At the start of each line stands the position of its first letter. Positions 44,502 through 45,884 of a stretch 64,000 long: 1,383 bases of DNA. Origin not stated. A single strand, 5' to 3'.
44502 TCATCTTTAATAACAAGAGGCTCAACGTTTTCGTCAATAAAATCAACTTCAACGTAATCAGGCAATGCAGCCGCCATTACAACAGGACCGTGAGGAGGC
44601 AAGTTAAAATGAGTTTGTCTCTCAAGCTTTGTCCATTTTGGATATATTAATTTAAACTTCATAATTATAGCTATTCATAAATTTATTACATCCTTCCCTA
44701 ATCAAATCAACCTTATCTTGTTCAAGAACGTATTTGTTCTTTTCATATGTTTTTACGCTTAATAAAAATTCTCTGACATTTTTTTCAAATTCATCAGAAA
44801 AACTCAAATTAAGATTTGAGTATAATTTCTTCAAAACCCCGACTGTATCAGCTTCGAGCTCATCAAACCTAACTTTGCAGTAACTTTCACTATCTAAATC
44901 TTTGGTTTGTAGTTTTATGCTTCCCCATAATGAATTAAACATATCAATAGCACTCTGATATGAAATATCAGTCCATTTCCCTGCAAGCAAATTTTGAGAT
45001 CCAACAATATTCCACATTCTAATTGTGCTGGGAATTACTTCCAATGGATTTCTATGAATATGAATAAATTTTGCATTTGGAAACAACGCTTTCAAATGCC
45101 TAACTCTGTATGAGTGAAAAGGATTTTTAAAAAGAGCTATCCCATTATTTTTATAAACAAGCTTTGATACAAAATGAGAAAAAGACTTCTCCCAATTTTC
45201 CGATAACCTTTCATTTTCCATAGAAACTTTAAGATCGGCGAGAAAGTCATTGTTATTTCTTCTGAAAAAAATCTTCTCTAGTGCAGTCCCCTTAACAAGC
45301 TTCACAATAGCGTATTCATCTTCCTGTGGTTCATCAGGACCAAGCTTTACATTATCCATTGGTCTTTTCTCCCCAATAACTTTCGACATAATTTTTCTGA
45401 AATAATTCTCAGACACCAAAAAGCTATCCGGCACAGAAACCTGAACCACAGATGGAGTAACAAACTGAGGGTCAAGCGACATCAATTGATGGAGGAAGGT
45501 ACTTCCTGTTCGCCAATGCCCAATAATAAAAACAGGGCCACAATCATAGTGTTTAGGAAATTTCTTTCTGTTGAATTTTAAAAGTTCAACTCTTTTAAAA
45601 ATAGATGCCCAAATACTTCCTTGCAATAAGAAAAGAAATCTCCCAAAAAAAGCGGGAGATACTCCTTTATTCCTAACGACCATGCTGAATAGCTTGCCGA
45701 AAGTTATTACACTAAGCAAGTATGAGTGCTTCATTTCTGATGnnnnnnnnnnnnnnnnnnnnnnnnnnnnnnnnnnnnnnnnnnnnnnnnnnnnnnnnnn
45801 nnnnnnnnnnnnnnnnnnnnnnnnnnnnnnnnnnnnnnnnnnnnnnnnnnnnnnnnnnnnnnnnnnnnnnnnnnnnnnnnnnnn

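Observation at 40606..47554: Seven-gene accessory operon (HTH, BtrH-like, ACP, sulfotransferase, B12-radical SAM, 129-aa unknown, TonB-type OMP) attached to an aryl-polyene cluster: candidate undescribed tailoring/export system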

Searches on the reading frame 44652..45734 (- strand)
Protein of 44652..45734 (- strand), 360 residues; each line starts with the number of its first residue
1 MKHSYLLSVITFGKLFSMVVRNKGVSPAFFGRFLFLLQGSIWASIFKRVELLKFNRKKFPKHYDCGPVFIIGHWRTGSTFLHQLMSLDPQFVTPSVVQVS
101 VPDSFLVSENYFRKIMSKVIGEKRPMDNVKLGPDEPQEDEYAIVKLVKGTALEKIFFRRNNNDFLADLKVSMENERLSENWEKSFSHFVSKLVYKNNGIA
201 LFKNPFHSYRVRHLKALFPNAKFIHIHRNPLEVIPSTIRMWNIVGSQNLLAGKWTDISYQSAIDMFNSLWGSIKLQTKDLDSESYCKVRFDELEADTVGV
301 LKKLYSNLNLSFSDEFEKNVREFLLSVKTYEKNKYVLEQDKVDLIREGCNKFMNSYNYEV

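Call 3: search_protein_families(library=pfam, proteins=[window:44652-45734:-], max_evalue=0.01)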
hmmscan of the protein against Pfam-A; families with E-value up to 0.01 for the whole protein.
window:44652-45734:- (360 aa): 2 families
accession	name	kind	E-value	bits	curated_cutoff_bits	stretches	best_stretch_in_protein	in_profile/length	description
PF13469.12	Sulfotransfer_3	-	3.4e-31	109.6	27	1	67-314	1-216/216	Sulfotransferase family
PF00685.33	Sulfotransfer_1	-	4.2e-08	33.3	22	1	68-325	4-197/255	Sulfotransferase domain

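Call 5: search_protein_families(library=ncbifam, proteins=[window:44652-45734:-], max_evalue=0.01)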
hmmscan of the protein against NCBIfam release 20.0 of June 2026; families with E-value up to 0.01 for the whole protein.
window:44652-45734:- (360 aa): 0 families

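Call 16: find_homologous_proteins(query=window:44652-45734:-, max_evalue=1e-10)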
Query window:44652-45734:- (360 aa): 2454 proteins with E <= 1e-10 among 3419 candidates; the best 120 are listed.
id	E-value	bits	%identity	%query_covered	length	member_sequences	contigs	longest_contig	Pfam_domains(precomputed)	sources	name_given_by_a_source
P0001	1.1e-240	816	100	100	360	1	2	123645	PF13469.13,PF00685.34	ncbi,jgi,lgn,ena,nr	ncbi:MAG: sulfotransferase [Bacteroidetes bacterium]|nr:sulfotransferase [Bacteroidota bacterium]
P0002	3.9e-207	705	85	100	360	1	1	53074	PF13469.13,PF00685.34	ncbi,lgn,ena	-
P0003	1.2e-161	556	69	97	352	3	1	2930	PF13469.13,PF00685.34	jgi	jgi:omega-hydroxy-beta-dihydromenaquinone-9 sulfotransferase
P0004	2.3e-151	522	65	99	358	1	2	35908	PF13469.13,PF00685.34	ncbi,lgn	ncbi:MAG: sulfotransferase family protein [Bacteroidota bacterium]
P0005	1.1e-150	520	66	100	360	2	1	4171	PF13469.13,PF00685.34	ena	-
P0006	3.5e-145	502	65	95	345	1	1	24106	PF13469.13,PF00685.34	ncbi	-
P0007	5.2e-139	481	58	99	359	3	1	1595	PF13469.13,PF00685.34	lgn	-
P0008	1.9e-115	404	49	100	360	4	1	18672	PF13469.13,PF00685.34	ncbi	-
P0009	1.2e-110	388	50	100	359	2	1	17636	PF13469.13,PF00685.34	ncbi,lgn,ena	-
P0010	2.1e-109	384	49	99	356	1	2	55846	PF13469.13,PF00685.34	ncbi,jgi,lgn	-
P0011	1.2e-106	375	48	99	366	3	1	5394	PF13469.13,PF00685.34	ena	-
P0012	6.0e-106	373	47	100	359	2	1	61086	PF13469.13,PF00685.34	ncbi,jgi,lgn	-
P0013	1.3e-105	371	49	100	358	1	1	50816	PF13469.13,PF00685.34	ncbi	-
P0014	6.9e-101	356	48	100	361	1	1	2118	PF13469.13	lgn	-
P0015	1.8e-100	355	47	100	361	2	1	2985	PF13469.13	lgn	-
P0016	3.5e-100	354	48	100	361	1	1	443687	PF13469.13,PF00685.34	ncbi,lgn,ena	-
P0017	7.2e-100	353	48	100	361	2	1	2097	PF13469.13,PF00685.34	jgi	-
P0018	3.3e-99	350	47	100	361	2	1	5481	PF13469.13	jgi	jgi:hypothetical protein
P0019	4.5e-99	350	47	99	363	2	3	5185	PF13469.13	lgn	-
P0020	4.9e-99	350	47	100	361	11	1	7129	PF13469.13,PF00685.34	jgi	-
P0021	2.3e-98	348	46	100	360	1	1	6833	PF13469.13,PF00685.34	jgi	-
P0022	3.7e-98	347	48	100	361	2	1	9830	PF13469.13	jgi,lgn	-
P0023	8.7e-98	346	48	100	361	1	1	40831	PF13469.13,PF00685.34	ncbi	ncbi:MAG: sulfotransferase [Bacteroidales bacterium]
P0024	1.4e-97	345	46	100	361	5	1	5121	PF13469.13,PF00685.34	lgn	-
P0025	3.4e-97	344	45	100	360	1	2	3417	PF13469.13,PF00685.34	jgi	-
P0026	1.1e-96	342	46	100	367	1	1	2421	PF13469.13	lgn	-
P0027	1.1e-96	342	48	99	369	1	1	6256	PF13469.13,PF00685.34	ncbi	-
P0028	3.0e-96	341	46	96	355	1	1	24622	PF13469.13,PF00685.34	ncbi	-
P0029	3.4e-96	341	46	99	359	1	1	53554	PF13469.13,PF00685.34,PF17784.8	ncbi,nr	ncbi:sulfotransferase [bacterium]|nr:sulfotransferase [bacterium]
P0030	3.6e-96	340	46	100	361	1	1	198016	PF13469.13,PF00685.34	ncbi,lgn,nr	ncbi:MAG: sulfotransferase [Bacteroidetes bacterium]|nr:sulfotransferase [Bacteroidota bacterium]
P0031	5.7e-96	340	47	99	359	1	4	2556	PF13469.13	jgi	jgi:hypothetical protein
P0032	1.8e-95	338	46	100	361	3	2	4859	PF13469.13,PF00685.34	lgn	-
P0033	2.4e-95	338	47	100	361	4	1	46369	PF13469.13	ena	-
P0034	2.5e-95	338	46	100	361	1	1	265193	PF13469.13,PF00685.34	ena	-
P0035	3.1e-95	337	47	100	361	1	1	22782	PF13469.13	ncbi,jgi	-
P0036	3.7e-95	337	47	99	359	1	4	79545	PF13469.13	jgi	jgi:hypothetical protein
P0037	4.0e-95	337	46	100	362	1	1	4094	PF13469.13,PF00685.34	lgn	-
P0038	4.2e-95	337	45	100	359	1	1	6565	PF13469.13,PF00685.34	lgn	-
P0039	4.4e-95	337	45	99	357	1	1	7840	PF13469.13,PF00685.34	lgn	-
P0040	7.1e-95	336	45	100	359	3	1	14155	PF13469.13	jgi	jgi:hypothetical protein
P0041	1.6e-94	335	46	100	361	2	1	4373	PF13469.13,PF00685.34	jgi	jgi:hypothetical protein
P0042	1.8e-94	335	46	99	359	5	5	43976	PF13469.13,PF00685.34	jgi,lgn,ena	jgi:hypothetical protein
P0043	2.1e-94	335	46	100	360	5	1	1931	PF13469.13,PF00685.34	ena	-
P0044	2.1e-94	335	46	100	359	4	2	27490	PF13469.13,PF00685.34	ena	-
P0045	2.2e-94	335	47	99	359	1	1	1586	PF13469.13,PF00685.34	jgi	jgi:hypothetical protein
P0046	2.7e-94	334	46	99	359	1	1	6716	PF13469.13,PF00685.34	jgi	jgi:hypothetical protein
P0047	3.9e-94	334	45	100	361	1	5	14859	PF13469.13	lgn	-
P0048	7.0e-94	333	45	99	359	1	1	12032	PF13469.13,PF00685.34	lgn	-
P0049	1.0e-93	332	46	99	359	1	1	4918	PF13469.13,PF00685.34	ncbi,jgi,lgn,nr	ncbi:MAG: sulfotransferase [Bacteroidetes bacterium]|nr:sulfotransferase [Bacteroidota bacterium]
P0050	1.1e-93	332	47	100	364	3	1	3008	PF13469.13,PF00685.34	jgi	jgi:hypothetical protein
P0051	1.1e-93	332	47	99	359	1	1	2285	PF13469.13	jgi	jgi:omega-hydroxy-beta-dihydromenaquinone-9 sulfotransferase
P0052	1.4e-93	332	47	100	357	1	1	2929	PF13469.13,PF00685.34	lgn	-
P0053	2.2e-93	331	46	100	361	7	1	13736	PF13469.13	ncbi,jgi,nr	ncbi:MAG: sulfotransferase [Chlorobi bacterium]|nr:sulfotransferase [Chlorobiota bacterium]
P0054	2.4e-93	331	45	100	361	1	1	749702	PF13469.13,PF00685.34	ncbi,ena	-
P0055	2.5e-93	331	45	99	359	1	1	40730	PF13469.13,PF00685.34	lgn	-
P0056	2.6e-93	331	46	99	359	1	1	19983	PF13469.13,PF00685.34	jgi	jgi:omega-hydroxy-beta-dihydromenaquinone-9 sulfotransferase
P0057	2.6e-93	331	42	100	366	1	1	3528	PF13469.13,PF00685.34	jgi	-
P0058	3.1e-93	331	46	99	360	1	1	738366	PF13469.13,PF00685.34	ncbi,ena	-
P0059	3.3e-93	331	47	99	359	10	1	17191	PF13469.13,PF00685.34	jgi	-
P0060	4.6e-93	330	44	100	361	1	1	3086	PF13469.13,PF00685.34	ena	-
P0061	4.7e-93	330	45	100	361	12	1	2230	PF13469.13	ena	-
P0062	7.1e-93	330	45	99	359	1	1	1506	PF13469.13,PF00685.34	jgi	jgi:omega-hydroxy-beta-dihydromenaquinone-9 sulfotransferase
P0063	7.5e-93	330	44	96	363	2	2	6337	PF13469.13,PF00685.34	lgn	-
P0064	9.9e-93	329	44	99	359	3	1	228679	PF13469.13,PF00685.34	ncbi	-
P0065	1.3e-92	329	45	99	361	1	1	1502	PF13469.13,PF00685.34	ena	-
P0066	1.4e-92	329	44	100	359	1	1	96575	PF13469.13,PF00685.34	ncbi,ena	-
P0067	5.6e-92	327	46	99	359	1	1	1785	PF13469.13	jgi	jgi:omega-hydroxy-beta-dihydromenaquinone-9 sulfotransferase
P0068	6.2e-92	327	46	95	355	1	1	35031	PF13469.13,PF00685.34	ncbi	-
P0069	8.7e-92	326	44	100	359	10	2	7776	PF13469.13,PF00685.34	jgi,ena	jgi:LPS sulfotransferase NodH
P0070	1.0e-91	326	43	100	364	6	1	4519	PF13469.13,PF00685.34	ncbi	-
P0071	1.2e-91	326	46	100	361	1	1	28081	PF13469.13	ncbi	-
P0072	1.4e-91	325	44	100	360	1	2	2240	PF13469.13,PF00685.34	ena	-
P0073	2.5e-91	325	44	96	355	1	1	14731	PF13469.13,PF00685.34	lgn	-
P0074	3.1e-91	324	45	100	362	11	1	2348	PF13469.13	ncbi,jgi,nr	ncbi:MAG: sulfotransferase [Bacteroidales bacterium]|jgi:hypothetical protein|nr:sulfotransferase [B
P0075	3.1e-91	324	44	100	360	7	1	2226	PF13469.13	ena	-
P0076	4.1e-91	324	45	94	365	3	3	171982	PF13469.13,PF00685.34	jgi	jgi:hypothetical protein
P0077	7.8e-91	323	42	99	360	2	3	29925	PF13469.13,PF00685.34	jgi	jgi:omega-hydroxy-beta-dihydromenaquinone-9 sulfotransferase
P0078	9.8e-91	323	45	100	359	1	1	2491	PF13469.13,PF00685.34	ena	-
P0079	1.1e-90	322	43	100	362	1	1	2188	PF13469.13,PF00685.34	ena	-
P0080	1.7e-90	322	45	100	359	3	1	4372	PF13469.13,PF00685.34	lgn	-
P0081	2.0e-90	322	44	99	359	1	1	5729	PF13469.13,PF00685.34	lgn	-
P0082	2.1e-90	321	44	100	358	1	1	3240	PF13469.13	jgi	jgi:hypothetical protein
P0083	5.4e-90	320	44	100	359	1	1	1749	PF13469.13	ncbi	-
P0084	6.6e-90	320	46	99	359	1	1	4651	PF13469.13,PF00685.34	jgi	-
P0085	7.9e-90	320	44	100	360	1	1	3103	PF13469.13,PF00685.34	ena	-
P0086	1.0e-89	319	43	99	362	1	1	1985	PF13469.13,PF00685.34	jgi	-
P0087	1.1e-89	319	44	96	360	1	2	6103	PF13469.13,PF00685.34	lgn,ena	-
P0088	1.2e-89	319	45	100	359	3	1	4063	PF13469.13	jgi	-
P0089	1.5e-89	319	44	94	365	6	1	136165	PF13469.13,PF00685.34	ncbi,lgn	-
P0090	1.7e-89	318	44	99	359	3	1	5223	PF13469.13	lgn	-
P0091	2.0e-89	318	44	100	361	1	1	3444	PF13469.13,PF00685.34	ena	-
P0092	2.0e-89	318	45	99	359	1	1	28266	PF13469.13,PF00685.34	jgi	jgi:omega-hydroxy-beta-dihydromenaquinone-9 sulfotransferase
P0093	3.5e-89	317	44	99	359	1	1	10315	PF13469.13,PF00685.34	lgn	-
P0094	4.4e-89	317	43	94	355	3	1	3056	PF13469.13,PF00685.34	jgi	-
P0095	9.3e-89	316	43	100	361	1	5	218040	PF13469.13,PF00685.34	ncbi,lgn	-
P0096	9.6e-89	316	48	91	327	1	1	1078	PF13469.13,PF00685.34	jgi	jgi:hypothetical protein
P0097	9.8e-89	316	44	100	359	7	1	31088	PF13469.13,PF00685.34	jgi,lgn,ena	-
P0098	9.9e-89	316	44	94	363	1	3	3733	PF13469.13,PF00685.34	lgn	-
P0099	1.1e-88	316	42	100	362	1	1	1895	PF13469.13,PF00685.34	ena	-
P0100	1.1e-88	316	44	100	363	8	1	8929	PF13469.13,PF00685.34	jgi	-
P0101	1.4e-88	315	42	100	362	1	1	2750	PF13469.13,PF00685.34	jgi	jgi:omega-hydroxy-beta-dihydromenaquinone-9 sulfotransferase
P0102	1.5e-88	315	44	99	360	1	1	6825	PF13469.13,PF00685.34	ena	-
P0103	1.8e-88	315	43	100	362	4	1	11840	PF13469.13,PF00685.34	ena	-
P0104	2.0e-88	315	42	100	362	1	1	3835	PF13469.13,PF00685.34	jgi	jgi:omega-hydroxy-beta-dihydromenaquinone-9 sulfotransferase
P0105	2.8e-88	315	44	100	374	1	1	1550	PF13469.13,PF00685.34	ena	-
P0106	5.9e-88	313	46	100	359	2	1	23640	PF13469.13,PF00685.34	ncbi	-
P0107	6.5e-88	313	43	99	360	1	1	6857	PF13469.13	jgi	jgi:hypothetical protein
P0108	7.0e-88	313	44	100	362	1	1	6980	PF13469.13,PF00685.34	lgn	-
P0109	7.1e-88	313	44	99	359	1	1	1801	PF13469.13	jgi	-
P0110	7.5e-88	313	40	99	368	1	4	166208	PF13469.13,PF00685.34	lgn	-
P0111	1.0e-87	313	44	96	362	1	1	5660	PF13469.13,PF00685.34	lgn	-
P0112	1.6e-87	312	43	99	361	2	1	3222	PF13469.13,PF00685.34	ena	-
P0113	1.8e-87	312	43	100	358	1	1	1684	PF13469.13,PF00685.34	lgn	-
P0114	1.8e-87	312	44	100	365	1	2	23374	PF13469.13,PF00685.34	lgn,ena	-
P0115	1.9e-87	312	42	100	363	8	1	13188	PF13469.13,PF00685.34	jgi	-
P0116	2.0e-87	312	43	100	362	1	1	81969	PF13469.13,PF00685.34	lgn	-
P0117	2.2e-87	312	44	96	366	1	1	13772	PF13469.13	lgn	-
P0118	2.3e-87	312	44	93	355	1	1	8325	PF13469.13,PF00685.34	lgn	-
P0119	2.3e-87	311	43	95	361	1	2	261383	PF13469.13,PF00685.34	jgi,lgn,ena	-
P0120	2.4e-87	311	45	88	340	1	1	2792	PF13469.13,PF00685.34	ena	-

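Call 18: find_related_loci(query=A1, collection=genome_contigs, flank=10000)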
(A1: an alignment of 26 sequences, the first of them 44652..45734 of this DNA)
Query A1 (360 aa) in genome_contigs; peptide patterns used: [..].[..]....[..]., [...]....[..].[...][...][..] (x = any residue, [..] = any of these).
599 stretches matched a pattern (row limit reached: there are more); 579 encode a relative of the query (tblastn E <= 1e-3); the best 80 are kept; 80 distinct loci.
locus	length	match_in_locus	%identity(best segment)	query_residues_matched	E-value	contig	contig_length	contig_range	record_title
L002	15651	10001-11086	65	1-360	9e-161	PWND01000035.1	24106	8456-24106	MAG: Bacteroidales bacterium isolate CSSed10_302R1 CS-Sed10-C3327, whole genome shotgun sequence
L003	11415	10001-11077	59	1-358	2e-146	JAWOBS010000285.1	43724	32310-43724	MAG: Bacteroidales bacterium isolate BLK3-3.bin.235 k191_1295941, whole genome shotgun sequence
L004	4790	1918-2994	48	1-358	2e-118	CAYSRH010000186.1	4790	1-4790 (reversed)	MAG TPA_asm: uncultured Bacteroidales bacterium isolate binchicken_co8_162 genome assembly, contig: NODE_35847_length_47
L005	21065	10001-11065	49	1-356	2e-115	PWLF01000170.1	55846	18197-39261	MAG: Bacteroidales bacterium isolate CSSed10_229R1 CS-Sed10-C480, whole genome shotgun sequence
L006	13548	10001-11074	50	1-359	5e-115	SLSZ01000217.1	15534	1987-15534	MAG: Bacteroidales bacterium isolate CSSed165cm_83 CSSed16-5cm-11174, whole genome shotgun sequence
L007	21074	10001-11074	49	1-359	2e-110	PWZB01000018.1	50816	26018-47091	MAG: Bacteroidales bacterium isolate T3Sed10_157R1 T3-Sed10-C590, whole genome shotgun sequence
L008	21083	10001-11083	48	1-360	5e-104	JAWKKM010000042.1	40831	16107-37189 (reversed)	MAG: Bacteroidales bacterium isolate AC3.32 AC3.32.fa-42, whole genome shotgun sequence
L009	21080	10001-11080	46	1-359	7e-103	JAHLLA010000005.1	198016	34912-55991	MAG: Bacteroidetes bacterium isolate MAG23 NODE_272_length_198016_cov_937.889337, whole genome shotgun sequence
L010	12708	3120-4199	47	1-359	4e-101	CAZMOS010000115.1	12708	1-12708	MAG TPA_asm: uncultured Lentimicrobiaceae bacterium isolate binchicken_co64_129 genome assembly, contig: NODE_3651_lengt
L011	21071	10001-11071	47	1-358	5e-100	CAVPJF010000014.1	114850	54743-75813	MAG: uncultured Bacteroidales bacterium isolate MFD00032.bin.2.160 genome assembly, contig: contig_21603, whole genome s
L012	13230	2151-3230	46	1-359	8e-99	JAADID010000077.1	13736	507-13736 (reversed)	MAG: Chlorobiota bacterium isolate M_MetaBat.24 contig-127_7634, whole genome shotgun sequence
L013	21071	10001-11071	46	1-358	7e-99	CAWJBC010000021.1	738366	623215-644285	MAG: uncultured Bacteroidales bacterium isolate MFD04716.bin.1.251 genome assembly, contig: contig_9819, whole genome sh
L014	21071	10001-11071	44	1-358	7e-99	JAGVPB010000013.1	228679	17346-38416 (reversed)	MAG: Bacteroidales bacterium isolate DeMMO3_5 c_000000076917, whole genome shotgun sequence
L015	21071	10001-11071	46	1-358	1e-97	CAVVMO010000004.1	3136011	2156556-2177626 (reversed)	MAG: uncultured Bacteroidales bacterium isolate MFD04716.bin.1.418 genome assembly, contig: contig_4261, whole genome sh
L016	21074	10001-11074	44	1-359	1e-97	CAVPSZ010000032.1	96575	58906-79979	MAG: uncultured Bacteroidales bacterium isolate MFD00032.bin.2.138 genome assembly, contig: contig_54210, whole genome s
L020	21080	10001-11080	45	1-359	1e-96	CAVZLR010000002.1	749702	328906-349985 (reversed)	MAG: Marinilabiliales bacterium isolate MFD03804.bin.1.66 genome assembly, contig: contig_2926, whole genome shotgun seq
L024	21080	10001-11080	44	1-359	7e-94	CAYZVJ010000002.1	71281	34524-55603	MAG TPA_asm: uncultured Rikenellaceae bacterium isolate SRP214966_co4_470 genome assembly, contig: NODE_156_length_71281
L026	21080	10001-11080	43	1-359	1e-93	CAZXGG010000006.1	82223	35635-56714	MAG TPA_asm: uncultured Rikenellaceae bacterium isolate SRP214966_co2_435 genome assembly, contig: NODE_228_length_82223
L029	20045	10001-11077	41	1-358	1e-92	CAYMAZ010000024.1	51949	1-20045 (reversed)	MAG TPA_asm: uncultured Bacteroidales bacterium isolate SRP192927_co7_123 genome assembly, contig: NODE_886_length_51949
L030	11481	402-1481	43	1-357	1e-92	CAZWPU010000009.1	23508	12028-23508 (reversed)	MAG TPA_asm: uncultured Bacteroidales bacterium isolate binchicken_co218_290 genome assembly, contig: NODE_1879_length_2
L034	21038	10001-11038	43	1-344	3e-91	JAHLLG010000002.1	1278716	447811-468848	MAG: Bacteroidetes bacterium isolate MAG82 NODE_3_length_1278716_cov_396.054102, whole genome shotgun sequence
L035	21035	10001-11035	44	1-347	5e-91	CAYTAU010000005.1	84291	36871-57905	MAG TPA_asm: uncultured Bacteroidales bacterium isolate SRP191223_co1_49 genome assembly, contig: NODE_119_length_84291_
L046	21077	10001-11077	39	1-358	8e-88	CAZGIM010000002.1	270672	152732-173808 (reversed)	MAG TPA_asm: uncultured Prolixibacteraceae bacterium isolate SRP263991_co1_301 genome assembly, contig: NODE_9_length_27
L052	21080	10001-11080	41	1-359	6e-87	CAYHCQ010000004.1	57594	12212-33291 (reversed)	MAG TPA_asm: uncultured Prolixibacteraceae bacterium isolate ERP119702_co1_129 genome assembly, contig: NODE_429_length_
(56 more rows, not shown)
